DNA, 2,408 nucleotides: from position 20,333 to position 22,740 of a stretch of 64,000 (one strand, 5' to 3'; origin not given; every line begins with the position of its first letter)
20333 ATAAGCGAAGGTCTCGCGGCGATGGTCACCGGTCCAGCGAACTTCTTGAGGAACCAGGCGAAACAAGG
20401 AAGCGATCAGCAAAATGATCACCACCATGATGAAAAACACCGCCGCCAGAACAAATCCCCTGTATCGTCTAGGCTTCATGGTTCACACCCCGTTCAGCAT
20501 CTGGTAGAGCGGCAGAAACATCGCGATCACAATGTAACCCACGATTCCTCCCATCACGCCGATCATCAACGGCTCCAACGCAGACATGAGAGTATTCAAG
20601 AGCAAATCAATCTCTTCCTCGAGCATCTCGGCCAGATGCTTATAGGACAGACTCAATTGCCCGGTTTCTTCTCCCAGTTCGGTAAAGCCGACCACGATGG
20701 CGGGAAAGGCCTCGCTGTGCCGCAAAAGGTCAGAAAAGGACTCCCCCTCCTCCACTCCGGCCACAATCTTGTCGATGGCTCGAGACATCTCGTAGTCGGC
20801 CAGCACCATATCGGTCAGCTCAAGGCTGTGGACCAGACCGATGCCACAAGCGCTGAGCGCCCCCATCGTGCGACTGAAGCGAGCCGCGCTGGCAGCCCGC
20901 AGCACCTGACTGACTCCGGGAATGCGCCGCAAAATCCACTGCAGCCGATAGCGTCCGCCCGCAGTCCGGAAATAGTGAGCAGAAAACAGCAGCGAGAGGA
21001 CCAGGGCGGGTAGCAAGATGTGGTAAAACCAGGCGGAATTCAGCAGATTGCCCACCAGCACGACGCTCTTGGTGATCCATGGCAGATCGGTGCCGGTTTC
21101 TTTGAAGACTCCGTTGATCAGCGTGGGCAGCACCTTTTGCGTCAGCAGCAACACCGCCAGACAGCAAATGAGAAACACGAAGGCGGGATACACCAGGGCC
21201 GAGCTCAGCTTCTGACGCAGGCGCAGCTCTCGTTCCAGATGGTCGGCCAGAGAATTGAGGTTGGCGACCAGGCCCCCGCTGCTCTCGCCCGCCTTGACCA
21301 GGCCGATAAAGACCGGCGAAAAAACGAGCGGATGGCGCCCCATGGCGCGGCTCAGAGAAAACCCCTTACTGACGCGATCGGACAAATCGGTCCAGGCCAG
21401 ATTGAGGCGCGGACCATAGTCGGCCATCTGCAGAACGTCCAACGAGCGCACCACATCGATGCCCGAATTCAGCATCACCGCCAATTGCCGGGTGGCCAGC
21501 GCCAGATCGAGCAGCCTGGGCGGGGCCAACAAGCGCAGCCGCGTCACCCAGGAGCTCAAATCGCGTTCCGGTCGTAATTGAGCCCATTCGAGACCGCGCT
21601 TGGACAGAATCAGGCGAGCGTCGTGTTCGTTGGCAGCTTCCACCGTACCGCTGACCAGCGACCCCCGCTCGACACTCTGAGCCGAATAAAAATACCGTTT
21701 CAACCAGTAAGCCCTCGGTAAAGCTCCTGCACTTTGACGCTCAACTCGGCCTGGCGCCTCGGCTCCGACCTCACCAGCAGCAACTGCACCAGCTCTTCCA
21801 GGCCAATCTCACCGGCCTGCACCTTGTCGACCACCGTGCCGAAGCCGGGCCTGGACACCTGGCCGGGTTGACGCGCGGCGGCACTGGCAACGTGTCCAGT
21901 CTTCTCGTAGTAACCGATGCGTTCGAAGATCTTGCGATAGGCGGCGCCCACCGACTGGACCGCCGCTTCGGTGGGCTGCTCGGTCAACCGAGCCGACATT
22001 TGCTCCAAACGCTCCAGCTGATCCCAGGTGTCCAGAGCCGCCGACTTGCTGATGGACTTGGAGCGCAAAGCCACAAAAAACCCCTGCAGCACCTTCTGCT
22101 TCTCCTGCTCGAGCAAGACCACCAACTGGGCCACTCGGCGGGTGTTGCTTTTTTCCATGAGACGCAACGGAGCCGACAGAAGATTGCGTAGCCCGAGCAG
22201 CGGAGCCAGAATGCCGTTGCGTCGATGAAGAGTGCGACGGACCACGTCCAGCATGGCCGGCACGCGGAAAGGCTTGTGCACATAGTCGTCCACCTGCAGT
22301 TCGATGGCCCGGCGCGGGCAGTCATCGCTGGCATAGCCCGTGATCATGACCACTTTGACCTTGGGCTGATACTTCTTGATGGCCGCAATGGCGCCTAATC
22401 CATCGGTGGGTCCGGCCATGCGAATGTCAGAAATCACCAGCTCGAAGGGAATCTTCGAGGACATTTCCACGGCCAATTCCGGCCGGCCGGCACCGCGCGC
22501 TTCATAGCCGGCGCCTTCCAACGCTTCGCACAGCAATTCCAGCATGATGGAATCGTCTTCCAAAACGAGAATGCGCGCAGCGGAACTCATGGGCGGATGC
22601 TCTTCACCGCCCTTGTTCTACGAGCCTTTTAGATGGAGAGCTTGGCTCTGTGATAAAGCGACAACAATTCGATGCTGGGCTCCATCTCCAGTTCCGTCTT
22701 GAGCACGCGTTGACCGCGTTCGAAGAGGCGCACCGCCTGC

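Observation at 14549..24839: Two-component-wired, ATPase-less type IV filament / T2SS-like operon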

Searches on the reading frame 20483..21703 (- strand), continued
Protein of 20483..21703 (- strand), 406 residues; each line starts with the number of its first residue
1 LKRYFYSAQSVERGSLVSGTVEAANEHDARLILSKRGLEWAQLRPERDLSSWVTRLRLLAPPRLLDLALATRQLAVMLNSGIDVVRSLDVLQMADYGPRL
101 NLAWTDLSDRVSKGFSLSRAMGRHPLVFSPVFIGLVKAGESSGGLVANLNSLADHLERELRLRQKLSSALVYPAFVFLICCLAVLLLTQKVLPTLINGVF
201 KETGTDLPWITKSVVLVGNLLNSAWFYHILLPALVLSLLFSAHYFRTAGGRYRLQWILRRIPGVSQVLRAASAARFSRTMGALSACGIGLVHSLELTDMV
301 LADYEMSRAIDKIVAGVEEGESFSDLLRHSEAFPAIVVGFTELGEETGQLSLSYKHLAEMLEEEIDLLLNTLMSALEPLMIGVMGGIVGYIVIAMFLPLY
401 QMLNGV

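Call 55: find_encoding_contigs(protein=P0314, flank=10000, max_places=2)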
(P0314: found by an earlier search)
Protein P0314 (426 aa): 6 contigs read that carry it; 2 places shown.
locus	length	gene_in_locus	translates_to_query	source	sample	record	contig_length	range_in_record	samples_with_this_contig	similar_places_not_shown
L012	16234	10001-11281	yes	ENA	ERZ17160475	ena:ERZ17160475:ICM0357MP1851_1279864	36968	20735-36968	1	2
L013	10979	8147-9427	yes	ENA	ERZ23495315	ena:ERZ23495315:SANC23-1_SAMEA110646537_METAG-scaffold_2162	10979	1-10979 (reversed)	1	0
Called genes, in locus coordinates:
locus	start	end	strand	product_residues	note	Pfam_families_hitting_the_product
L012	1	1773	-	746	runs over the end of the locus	PF08446:PAS_2, PF01590:GAF, PF00360:PHY, PF00512:HisKA, PF02518:HATPase_c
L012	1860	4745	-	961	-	-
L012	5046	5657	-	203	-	-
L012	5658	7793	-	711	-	PF01432:Peptidase_M3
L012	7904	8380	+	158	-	-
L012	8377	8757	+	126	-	PF07291:MauE (weak), PF07681:DoxX, PF13564:DoxX_2 (weak)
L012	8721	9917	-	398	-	PF00246:Peptidase_M14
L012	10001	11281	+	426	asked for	PF28597:T2SSF_N (weak), PF00482:T2SSF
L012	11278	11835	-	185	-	-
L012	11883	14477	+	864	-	PF07517:SecA_DEAD, PF01043:SecA_PP_bind, PF21090:P-loop_SecA, PF07516:SecA_SW, PF02810:SEC-C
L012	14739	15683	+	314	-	PF03462:PCRF, PF00472:RF-1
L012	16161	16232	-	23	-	?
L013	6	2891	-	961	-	-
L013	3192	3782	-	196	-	-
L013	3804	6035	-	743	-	PF01432:Peptidase_M3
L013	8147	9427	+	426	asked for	PF28597:T2SSF_N (weak), PF00482:T2SSF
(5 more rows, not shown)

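Call 57: find_related_loci(query=A5, collection=genome_contigs, flank=10000)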
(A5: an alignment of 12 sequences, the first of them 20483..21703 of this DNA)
Query A5 (406 aa) in genome_contigs; peptide patterns used: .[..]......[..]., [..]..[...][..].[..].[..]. (x = any residue, [..] = any of these).
276 stretches matched a pattern; 240 encode a relative of the query (tblastn E <= 1e-3); the best 80 are kept; 80 distinct loci.
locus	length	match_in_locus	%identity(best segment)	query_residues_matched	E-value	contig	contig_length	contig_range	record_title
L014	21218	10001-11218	90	1-406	0e+0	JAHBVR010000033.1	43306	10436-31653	MAG: Vulcanimicrobiota bacterium isolate ACE_ERE1 ERE1_33, whole genome shotgun sequence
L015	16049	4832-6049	90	1-406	0e+0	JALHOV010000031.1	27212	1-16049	MAG: Vulcanimicrobiota bacterium isolate bin.189_sub c_000000007658, whole genome shotgun sequence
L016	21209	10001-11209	75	3-406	0e+0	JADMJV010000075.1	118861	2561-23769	MAG: bacterium isolate MAG_50 NODE_257_length_118861_cov_5.733986, whole genome shotgun sequence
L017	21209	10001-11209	64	1-404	6e-167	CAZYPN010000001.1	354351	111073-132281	MAG TPA_asm: uncultured Burkholderiales bacterium isolate SRP329715_co1_2 genome assembly, contig: NODE_9_length_354351_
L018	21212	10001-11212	85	1-404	0e+0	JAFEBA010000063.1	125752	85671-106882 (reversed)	Bacterium isolate SZAS-1 EREM-KAN-1__63__length-125752, whole genome shotgun sequence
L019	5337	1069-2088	34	65-404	1e-57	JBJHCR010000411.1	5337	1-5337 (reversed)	MAG: Vulcanimicrobiota bacterium isolate SF2967_J5348.metabat_sens.001 NODE_16024_length_5337_cov_1.165643, whole genome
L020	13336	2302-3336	32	66-406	8e-56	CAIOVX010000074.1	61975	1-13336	MAG: Candidatus Firestonebacteria bacterium isolate AM4_bin-387 genome assembly, contig: bin-387:074/103, whole genome s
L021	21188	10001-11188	30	4-403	1e-54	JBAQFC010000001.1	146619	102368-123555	MAG: Minisyncoccia bacterium isolate MFD12003_ilm_asm_bin59 k127_127655, whole genome shotgun sequence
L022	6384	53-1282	29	1-406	2e-54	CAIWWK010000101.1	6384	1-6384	Candidatus Firestonebacteria bacterium isolate AM-lipid-01-D7_bin-0801 genome assembly, contig: bin-0801:101/295, whole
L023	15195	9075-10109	32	66-406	4e-54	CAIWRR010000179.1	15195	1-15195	MAG: Candidatus Firestonebacteria bacterium isolate AM_bin-2089 genome assembly, contig: bin-2089:179/277, whole genome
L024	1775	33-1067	32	66-406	9e-56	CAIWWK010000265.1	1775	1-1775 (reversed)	Candidatus Firestonebacteria bacterium isolate AM-lipid-01-D7_bin-0801 genome assembly, contig: bin-0801:265/295, whole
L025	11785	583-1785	31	1-402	4e-54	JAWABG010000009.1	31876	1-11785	MAG: Candidatus Woesearchaeota archaeon isolate JZ-4_201803_bins_322 JZ-4_201803_bins_322_scaffold_9, whole genome shotg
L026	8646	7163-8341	29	4-402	1e-53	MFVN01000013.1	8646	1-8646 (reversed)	MAG: Candidatus Nomurabacteria bacterium RIFCSPLOWO2_02_FULL_42_17 rifcsplowo2_02_scaffold_19127, whole genome shotgun s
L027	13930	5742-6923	32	14-406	4e-53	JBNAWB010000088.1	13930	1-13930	MAG: Thermodesulfobacteriota bacterium isolate Kamch4342-D-MF-053 bin28.fa-88, whole genome shotgun sequence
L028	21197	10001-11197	28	6-403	6e-53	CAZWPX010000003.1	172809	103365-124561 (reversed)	MAG TPA_asm: uncultured Desulfobacterales bacterium isolate SRP167671_co1_84 genome assembly, contig: NODE_49_length_172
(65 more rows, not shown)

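Call 84: find_encoding_contigs(protein=P0301, flank=10000, max_places=1)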
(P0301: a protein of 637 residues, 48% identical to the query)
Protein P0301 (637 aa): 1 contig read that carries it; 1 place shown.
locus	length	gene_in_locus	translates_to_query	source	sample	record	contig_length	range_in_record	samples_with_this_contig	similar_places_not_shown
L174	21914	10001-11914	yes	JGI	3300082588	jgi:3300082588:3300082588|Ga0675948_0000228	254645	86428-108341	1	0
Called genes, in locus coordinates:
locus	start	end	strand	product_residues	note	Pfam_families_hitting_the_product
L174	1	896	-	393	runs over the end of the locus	PF01053:Cys_Met_Meta_PP, PF00155:Aminotran_1_2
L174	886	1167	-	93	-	PF03840:SecG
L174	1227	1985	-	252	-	PF00121:TIM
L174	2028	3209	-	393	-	PF00162:PGK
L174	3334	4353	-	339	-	PF00044:Gp_dh_N, PF02800:Gp_dh_C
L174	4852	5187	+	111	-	-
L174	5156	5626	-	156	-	PF01590:GAF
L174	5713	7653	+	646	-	PF00027:cNMP_binding, PF05157:MshEN, PF00437:T2SSE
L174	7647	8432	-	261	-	-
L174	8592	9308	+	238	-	PF00027:cNMP_binding, PF13545:HTH_Crp_2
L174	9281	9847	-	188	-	PF05099:TerB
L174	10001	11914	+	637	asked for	PF00027:cNMP_binding, PF05157:MshEN, PF00437:T2SSE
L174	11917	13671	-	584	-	PF05226:CHASE2, PF00211:Guanylate_cyc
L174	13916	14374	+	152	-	-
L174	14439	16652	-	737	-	-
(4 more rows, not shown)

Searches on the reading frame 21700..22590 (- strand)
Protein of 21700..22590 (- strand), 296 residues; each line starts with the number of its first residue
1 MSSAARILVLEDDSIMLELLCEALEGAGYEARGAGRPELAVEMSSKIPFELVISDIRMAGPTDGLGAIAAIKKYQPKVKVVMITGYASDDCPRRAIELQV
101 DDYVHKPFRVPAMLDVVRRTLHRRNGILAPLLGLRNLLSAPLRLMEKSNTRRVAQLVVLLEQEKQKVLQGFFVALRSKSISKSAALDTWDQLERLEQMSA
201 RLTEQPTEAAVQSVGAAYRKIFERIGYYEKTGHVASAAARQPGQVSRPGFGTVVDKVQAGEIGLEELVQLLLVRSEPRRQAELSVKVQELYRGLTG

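Call 4: search_protein_families(library=pfam, proteins=[window:21700-22590:-], max_evalue=0.01)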
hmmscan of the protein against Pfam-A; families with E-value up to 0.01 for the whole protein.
window:21700-22590:- (296 aa): 2 families
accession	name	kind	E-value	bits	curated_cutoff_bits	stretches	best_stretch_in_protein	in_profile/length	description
PF00072.30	Response_reg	-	2.3e-19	70.1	30.2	1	7-117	1-110/111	Response regulator receiver domain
PF23198.2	PDE8A_N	-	0.0046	17.3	29.6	1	7-83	13-89/147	PDE8A-like, N-terminal domain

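Call 5: search_protein_families(library=ncbifam, proteins=[window:21700-22590:-], max_evalue=0.01)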
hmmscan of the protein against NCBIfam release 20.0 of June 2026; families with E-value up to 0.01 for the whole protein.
window:21700-22590:- (296 aa): 74 families (the best 25 are shown)
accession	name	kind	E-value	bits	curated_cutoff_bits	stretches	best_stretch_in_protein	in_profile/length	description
NF051870.1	NAssimRespRegNtrX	equivalog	2.6e-14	53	600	1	5-123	2-121/452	nitrogen assimilation response regulator NtrX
NF008469.0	PRK11361.1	equivalog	2.7e-14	52.7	714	1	1-124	1-123/461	acetoacetate metabolism transcriptional regulator AtoC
NF046022.1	RespRegCpdRBruc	equivalog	3.5e-13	49.6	180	1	5-111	2-107/120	cell cycle two-component system response regulator CpdR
NF010076.0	PRK13557.1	subfamily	3.7e-13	48.8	631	1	4-126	415-538/540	histidine kinase famiy protein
NF053512.1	nitric_RR_NosR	exception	2.3e-12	46.6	400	1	7-124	1-118/422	response regulator c-di-GMP phosphodiesterase, NosR family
TIGR01818.1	ntrC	equivalog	3.3e-12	46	558.6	1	7-125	1-118/463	nitrogen regulation protein NR(I)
NF006900.1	PRK09390.1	equivalog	3.6e-12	46.2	255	1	1-124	1-123/203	response regulator FixJ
NF052313.1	T9SS_RR_PorX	equivalog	5.2e-12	45.3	300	1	6-124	2-119/513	T9SS response regulator signal transducer PorX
NF041367.1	CheY_Halo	equivalog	5.8e-12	46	200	1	7-118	1-111/114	chemotaxis protein CheY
NF007005.1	PRK09468.1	equivalog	7.9e-12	45.1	331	1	4-125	3-123/237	osmolarity response regulator transcription factor OmpR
NF053854.1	RespRegPhoBBctds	equivalog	1.4e-11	44.2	270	1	7-126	1-120/225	two-component system response regulator PhoB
TIGR02154.1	PhoB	equivalog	2e-11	43.6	296.2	1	4-125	2-124/226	phosphate regulon transcriptional regulator PhoB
TIGR01387.1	cztR_silR_copR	subfamily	3.5e-11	43.2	279.2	1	7-141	1-134/218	heavy metal response regulator transcription factor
NF007689.0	PRK10365.1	equivalog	9.6e-11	41.1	760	1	5-121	6-121/441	sigma-54-dependent response regulator transcription factor ZraR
NF051850.1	RespRegRprY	equivalog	1.1e-10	41.3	370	1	1-125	1-124/234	response regulator transcription factor RprY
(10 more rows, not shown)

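Call 47: search_solved_structures(query=A2, max_evalue=1)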
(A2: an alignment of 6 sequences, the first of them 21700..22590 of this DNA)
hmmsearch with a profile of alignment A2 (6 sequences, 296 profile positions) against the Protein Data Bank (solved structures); distinct sequences matched with E-value up to 1: 315 (the best 60 are shown).
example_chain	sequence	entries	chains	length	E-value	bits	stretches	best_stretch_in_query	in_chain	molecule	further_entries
7w9h_A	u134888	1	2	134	2.1e-22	83.2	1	1-117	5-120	Response regulator protein FleR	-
4d6x_A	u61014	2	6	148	1.4e-21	80.6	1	1-126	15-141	BACTERIAL REGULATORY, FIS FAMILY PROTEIN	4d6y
5m7n_A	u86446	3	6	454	7.1e-21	78.2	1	1-130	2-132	Nitrogen assimilation regulatory protein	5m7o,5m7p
6er7_A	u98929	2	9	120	1.9e-20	76.8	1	3-120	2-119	120aa long hypothetical chemotaxis protein (CheY)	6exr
2jvj_A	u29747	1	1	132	1.4e-19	74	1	1-124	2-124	Sporulation initiation phosphotransferase F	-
9xzo_A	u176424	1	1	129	2.1e-19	73.4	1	3-125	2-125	De novo protein M1X0B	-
1dc7_A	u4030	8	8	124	2.5e-19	73.1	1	5-121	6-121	NITROGEN REGULATION PROTEIN | NITROGEN REGULATION PROTEIN NR(I) | NTRC RECEIVER DOMAIN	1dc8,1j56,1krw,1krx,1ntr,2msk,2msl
1pey_A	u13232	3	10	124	2.9e-19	72.9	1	1-120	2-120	Sporulation initiation phosphotransferase F | SPORULATION RESPONSE REGULATORY PROTEIN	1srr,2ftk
1l5y_A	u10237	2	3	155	3.8e-19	72.5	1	3-138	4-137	C4-DICARBOXYLATE TRANSPORT TRANSCRIPTIONAL REGULATORY PROTEIN DCTD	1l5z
1qkk_A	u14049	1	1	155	4e-19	72.5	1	3-138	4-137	C4-DICARBOXYLATE TRANSPORT TRANSCRIPTIONAL REGULATORY PROTEIN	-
1fsp_A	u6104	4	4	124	7e-19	71.7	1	1-120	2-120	STAGE 0 SPORULATION PROTEIN F | SPORULATION RESPONSE REGULATORY PROTEIN | Sporulation initiation phosphotransferase F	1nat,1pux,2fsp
3q15_C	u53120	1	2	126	7.4e-19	71.6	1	1-120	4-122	Sporulation initiation phosphotransferase F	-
2jvi_A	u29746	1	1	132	1.1e-18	71.1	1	1-124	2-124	Sporulation initiation phosphotransferase F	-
3rqi_A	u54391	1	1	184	1.1e-18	71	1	4-118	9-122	Response regulator protein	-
6ifh_A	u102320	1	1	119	1.3e-18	70.8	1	3-119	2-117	Sporulation initiation phosphotransferase F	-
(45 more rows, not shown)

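Call 54: predict_structure(protein=window:21700-22590:-)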
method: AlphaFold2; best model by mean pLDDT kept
length: 296 residues; sequences in the alignment: 1
mean_pLDDT: 44.8   pTM: 0.35
mean pLDDT of the five models: 44.8, 41.9, 40.0, 39.1, 38.7
residues with pLDDT >= 90: 0; 70-90: 50; 50-70: 43; < 50: 203
segments of 3 or more residues with pLDDT < 50: 1-149, 227-248, 268-296
pLDDT, mean of each block of 10 residues (from residue 1): 33 36 35 23 21 29 43 44 35 28 30 33 31 29 33 61 71 72 75 75 68 81 61 31 37 63 51 37 38 35
secondary structure, 60 per line:
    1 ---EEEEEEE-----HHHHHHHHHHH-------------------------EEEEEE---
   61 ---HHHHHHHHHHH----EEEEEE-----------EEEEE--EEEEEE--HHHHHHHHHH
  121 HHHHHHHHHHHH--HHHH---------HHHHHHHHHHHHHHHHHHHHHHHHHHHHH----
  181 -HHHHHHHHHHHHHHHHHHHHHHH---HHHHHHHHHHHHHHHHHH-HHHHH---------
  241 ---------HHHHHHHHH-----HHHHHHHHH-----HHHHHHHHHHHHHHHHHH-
elements in order: E4-10 H16-26 E52-57 H64-74 E79-84 E96-100 E103-108 H111-132 H135-138 H148-176 H182-204 H208-225 H227-231 H250-258 H264-272 H278-295

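Call 77: find_related_loci(query=A2, collection=metagenome_contigs, flank=10000)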
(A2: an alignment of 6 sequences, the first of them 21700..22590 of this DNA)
Query A2 (296 aa) in metagenome_contigs; peptide patterns used: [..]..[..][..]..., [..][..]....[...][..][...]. (x = any residue, [..] = any of these).
600 stretches matched a pattern (row limit reached: there are more); 298 encode a relative of the query (tblastn E <= 1e-3); the best 80 are kept; 80 distinct loci.
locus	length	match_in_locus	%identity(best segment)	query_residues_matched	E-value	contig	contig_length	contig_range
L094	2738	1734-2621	86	1-296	0e+0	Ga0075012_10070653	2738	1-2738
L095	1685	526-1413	65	1-296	2e-137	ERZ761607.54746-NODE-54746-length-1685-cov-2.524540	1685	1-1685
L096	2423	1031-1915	53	1-295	7e-97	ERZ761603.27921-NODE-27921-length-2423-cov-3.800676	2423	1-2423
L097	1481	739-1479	56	1-247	7e-95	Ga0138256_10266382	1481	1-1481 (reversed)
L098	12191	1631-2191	40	7-196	4e-35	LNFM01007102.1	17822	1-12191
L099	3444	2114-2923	32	7-278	7e-33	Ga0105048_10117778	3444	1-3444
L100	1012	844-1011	93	69-124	6e-31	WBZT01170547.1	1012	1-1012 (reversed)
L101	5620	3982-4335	35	6-121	1e-21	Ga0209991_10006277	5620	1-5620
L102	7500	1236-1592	36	1-121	5e-15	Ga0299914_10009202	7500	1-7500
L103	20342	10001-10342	31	7-121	1e-14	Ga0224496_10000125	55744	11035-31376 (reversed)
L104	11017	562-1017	30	6-139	1e-14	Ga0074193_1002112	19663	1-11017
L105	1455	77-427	35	7-124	1e-14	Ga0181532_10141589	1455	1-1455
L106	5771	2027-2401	31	3-128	3e-14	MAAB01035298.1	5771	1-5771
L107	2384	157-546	33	1-131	3e-14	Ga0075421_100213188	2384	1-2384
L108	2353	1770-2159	33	1-131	3e-14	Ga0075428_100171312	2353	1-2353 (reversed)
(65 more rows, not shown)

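Call 85: search_protein_families(library=pfam, alignment_id=A2, max_evalue=1)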
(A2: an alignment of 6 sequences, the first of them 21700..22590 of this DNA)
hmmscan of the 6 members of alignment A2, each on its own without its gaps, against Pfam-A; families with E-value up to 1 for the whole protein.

A. member 1, window:21700-22590:- (296 aa): 2 families
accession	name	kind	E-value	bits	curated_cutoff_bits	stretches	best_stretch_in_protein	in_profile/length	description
PF00072.30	Response_reg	-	2.3e-19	70.1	30.2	1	7-117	1-110/111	Response regulator receiver domain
PF23198.2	PDE8A_N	-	0.0046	17.3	29.6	1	7-83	13-89/147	PDE8A-like, N-terminal domain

B. families by the number of members that match (of 6 scanned): 4 families
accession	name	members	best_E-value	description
PF00072.30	Response_reg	6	5.4e-25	Response regulator receiver domain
PF23198.2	PDE8A_N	3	0.003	PDE8A-like, N-terminal domain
PF13413.12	HTH_25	1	0.017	Helix-turn-helix domain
PF01755.23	Glyco_transf_25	1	0.33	Glycosyltransferase family 25 (LPS biosynthesis protein)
